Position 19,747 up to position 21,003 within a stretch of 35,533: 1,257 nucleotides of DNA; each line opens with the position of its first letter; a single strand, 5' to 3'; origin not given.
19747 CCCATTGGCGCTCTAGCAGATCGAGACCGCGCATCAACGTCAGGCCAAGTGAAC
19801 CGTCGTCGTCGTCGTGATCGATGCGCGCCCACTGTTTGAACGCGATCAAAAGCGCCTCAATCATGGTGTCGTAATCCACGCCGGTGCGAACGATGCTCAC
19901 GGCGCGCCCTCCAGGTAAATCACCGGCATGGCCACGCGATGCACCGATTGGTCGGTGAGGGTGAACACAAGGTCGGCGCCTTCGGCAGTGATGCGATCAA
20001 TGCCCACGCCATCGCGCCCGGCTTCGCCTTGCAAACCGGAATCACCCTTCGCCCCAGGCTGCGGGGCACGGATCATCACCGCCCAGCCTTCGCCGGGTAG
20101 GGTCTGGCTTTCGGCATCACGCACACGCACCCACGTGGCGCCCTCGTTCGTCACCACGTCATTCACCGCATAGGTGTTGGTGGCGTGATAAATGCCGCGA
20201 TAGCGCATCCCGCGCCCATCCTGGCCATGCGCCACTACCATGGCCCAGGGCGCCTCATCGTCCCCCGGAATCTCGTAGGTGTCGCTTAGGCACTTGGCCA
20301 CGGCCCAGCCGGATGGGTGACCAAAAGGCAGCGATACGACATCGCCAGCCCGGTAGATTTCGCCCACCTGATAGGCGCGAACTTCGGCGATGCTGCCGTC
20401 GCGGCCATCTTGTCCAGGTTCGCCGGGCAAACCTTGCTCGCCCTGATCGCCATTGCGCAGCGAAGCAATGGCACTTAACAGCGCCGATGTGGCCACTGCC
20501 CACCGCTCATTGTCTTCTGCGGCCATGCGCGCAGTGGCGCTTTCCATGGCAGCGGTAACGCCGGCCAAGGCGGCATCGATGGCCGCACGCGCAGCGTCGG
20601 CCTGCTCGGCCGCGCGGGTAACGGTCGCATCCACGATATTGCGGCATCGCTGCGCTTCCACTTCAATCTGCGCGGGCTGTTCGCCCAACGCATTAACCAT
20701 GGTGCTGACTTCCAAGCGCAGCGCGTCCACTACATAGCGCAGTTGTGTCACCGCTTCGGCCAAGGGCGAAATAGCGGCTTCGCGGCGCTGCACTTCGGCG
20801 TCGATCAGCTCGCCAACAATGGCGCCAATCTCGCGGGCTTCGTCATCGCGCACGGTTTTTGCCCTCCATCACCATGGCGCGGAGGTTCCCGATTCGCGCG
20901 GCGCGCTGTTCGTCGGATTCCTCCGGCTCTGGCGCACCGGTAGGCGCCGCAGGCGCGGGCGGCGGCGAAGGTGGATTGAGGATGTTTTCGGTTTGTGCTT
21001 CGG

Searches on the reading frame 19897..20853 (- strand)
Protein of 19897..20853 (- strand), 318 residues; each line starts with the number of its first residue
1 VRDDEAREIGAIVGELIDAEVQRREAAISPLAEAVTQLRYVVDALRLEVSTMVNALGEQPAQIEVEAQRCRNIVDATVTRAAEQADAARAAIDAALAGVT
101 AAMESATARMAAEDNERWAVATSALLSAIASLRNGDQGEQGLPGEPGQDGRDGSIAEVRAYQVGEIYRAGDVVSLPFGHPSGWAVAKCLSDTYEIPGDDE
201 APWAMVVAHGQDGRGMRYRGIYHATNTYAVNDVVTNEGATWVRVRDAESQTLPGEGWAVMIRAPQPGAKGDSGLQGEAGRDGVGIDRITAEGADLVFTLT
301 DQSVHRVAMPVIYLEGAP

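Call 10: search_protein_families(library=phrogs, proteins=[window:19897-20853:-], max_evalue=0.00001)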
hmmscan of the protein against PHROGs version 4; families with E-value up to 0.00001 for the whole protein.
window:19897-20853:- (318 aa): 2 families
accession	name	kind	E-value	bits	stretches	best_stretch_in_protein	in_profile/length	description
phrog_5073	-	tail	1.6e-13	51.6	1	212-283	207-280/519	tail fiber protein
phrog_22633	-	unknown function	2.4e-07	31.8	1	135-303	8-144/163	-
